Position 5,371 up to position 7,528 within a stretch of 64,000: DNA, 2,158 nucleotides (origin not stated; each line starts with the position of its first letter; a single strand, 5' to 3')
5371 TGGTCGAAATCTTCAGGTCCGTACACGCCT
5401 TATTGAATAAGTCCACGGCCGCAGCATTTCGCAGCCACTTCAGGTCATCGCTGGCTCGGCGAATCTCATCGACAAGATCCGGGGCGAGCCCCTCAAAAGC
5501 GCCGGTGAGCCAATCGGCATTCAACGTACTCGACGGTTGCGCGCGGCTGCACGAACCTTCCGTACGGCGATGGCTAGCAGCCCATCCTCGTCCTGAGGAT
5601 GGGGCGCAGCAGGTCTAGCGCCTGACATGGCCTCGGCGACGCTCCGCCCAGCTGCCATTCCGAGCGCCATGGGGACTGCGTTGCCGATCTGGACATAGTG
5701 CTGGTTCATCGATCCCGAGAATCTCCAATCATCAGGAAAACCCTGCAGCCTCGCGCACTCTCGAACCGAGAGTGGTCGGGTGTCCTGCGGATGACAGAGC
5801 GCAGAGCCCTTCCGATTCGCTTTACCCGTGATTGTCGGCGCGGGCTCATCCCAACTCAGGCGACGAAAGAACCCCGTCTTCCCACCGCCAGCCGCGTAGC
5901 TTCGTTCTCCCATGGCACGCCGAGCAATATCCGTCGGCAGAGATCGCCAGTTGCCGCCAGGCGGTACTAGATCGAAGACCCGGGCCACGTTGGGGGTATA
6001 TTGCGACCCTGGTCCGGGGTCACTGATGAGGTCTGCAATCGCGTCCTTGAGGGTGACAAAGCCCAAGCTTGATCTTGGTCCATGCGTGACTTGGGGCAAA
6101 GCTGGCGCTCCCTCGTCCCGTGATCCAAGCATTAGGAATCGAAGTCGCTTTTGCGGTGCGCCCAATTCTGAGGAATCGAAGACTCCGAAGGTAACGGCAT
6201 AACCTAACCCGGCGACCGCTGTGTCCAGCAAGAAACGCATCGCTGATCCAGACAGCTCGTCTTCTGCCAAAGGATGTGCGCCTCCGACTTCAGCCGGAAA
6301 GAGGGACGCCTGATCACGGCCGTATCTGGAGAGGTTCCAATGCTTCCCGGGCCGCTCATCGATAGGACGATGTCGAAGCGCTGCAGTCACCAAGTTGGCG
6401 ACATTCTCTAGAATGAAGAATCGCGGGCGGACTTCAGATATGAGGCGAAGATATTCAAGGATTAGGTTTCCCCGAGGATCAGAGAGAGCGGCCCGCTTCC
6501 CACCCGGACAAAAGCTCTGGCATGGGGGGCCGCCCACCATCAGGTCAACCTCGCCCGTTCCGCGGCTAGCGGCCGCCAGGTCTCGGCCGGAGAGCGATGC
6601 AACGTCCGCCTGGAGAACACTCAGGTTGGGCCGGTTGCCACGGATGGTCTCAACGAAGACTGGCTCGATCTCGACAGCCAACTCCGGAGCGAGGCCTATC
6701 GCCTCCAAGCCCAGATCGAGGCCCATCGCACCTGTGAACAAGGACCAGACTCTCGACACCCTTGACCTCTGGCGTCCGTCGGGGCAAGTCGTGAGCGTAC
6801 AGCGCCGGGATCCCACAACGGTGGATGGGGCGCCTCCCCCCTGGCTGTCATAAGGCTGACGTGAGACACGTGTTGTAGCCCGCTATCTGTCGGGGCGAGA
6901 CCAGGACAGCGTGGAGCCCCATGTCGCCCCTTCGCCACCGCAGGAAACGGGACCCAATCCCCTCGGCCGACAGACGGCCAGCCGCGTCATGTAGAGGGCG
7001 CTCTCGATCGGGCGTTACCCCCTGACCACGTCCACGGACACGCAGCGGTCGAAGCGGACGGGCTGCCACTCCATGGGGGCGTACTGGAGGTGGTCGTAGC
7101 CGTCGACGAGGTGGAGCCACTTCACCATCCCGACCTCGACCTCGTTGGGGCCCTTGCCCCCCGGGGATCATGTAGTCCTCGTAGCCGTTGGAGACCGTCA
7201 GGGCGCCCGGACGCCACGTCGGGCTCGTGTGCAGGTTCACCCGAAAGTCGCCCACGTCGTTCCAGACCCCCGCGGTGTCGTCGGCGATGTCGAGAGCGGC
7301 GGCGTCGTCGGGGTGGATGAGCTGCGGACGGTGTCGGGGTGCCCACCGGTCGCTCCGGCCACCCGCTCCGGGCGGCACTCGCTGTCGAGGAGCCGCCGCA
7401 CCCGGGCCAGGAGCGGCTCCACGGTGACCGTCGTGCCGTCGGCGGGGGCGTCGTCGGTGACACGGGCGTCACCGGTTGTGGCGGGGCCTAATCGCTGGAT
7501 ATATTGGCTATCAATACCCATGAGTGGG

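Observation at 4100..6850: Low-GC restriction-modification island: C5-cytosine methyltransferase plus TTGA-coupled putative endonuclease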

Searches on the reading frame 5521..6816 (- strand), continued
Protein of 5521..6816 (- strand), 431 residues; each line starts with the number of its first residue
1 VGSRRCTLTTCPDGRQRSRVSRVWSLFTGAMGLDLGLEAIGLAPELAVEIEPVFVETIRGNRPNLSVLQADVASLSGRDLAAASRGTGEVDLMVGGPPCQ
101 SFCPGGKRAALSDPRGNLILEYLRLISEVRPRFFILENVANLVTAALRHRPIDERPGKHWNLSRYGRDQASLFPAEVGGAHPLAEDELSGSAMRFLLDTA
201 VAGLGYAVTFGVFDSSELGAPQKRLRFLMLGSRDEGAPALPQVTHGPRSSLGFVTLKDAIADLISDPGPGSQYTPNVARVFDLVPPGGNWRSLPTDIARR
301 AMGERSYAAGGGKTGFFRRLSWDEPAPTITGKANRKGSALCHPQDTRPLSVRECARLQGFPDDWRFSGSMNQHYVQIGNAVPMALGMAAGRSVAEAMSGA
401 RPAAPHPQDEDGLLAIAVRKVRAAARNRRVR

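Call 56: get_annotated_region(hit=H15, flank=2500)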
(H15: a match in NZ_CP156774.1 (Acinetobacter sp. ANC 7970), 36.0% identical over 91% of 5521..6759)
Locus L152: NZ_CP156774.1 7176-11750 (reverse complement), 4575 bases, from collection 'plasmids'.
description: Acinetobacter sp. ANC 7970 plasmid pANC7970.2, complete sequence
organism: Acinetobacter sp. ANC 7970 (NCBI taxid 3151497)
taxonomy: Bacteria; Pseudomonadota; Gammaproteobacteria; Moraxellales; Moraxellaceae; Acinetobacter; Acinetobacter sp. ANC 7970
host: -; source: cattle,whole organism,cattle feces; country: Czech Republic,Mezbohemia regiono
typing (MOB-suite, as given by PLSDB): non-mobilizable
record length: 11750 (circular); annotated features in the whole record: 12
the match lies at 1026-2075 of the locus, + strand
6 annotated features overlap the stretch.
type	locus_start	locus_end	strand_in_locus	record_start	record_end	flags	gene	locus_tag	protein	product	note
CDS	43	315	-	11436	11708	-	nadS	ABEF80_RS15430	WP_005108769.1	NadS family protein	-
CDS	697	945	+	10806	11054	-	-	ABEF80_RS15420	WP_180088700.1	hypothetical protein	-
CDS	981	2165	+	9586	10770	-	-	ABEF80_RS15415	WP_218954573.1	DNA cytosine methyltransferase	GO:0006304 - DNA modification [Evidence IEA]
CDS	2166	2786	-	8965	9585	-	-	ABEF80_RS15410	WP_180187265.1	SinI family restriction endonuclease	GO:0009307 - DNA restriction-modification system [Evidence IEA]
CDS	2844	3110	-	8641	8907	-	-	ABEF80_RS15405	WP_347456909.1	helix-turn-helix domain-containing protein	-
CDS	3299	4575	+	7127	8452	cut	-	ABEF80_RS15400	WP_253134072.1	ISNCY family transposase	-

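Call 70: search_solved_structures(query=L145:2505-3182:-, max_evalue=10, show_alignments=2)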
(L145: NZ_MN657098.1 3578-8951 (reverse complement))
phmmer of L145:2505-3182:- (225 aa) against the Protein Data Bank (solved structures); distinct sequences matched with E-value up to 10: 1.
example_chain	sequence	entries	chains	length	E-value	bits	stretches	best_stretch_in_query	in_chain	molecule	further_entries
6g3b_A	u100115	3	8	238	4.9e-73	248.8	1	10-225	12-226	Type II site-specific deoxyribonuclease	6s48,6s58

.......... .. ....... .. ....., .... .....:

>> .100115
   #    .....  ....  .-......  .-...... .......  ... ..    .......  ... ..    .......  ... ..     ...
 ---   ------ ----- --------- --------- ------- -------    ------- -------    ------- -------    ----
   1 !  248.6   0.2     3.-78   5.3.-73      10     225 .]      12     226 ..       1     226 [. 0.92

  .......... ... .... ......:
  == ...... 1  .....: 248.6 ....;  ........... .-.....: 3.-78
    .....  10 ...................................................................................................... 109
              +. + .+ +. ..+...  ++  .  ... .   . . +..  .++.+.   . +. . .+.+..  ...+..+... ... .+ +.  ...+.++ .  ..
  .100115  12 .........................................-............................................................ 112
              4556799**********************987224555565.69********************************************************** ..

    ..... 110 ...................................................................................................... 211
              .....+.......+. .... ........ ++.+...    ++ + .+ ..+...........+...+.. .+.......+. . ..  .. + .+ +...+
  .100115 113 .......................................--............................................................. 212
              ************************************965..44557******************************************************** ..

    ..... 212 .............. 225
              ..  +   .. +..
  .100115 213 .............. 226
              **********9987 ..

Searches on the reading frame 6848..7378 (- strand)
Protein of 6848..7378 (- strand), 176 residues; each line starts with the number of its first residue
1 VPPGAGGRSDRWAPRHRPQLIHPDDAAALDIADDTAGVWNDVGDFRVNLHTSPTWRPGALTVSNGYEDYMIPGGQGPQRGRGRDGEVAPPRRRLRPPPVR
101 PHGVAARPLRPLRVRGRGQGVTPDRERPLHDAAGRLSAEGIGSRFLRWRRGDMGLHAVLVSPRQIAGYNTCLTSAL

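Call 3: search_protein_families(library=pfam, proteins=[window:6848-7378:-], max_evalue=0.1)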
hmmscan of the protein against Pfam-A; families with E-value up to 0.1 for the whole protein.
window:6848-7378:- (176 aa): 1 family
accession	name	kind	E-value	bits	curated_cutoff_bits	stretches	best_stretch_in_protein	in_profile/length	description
PF01568.27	Molydop_binding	-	5e-06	27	26.8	1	18-68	31-82/110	Molydopterin dinucleotide binding domain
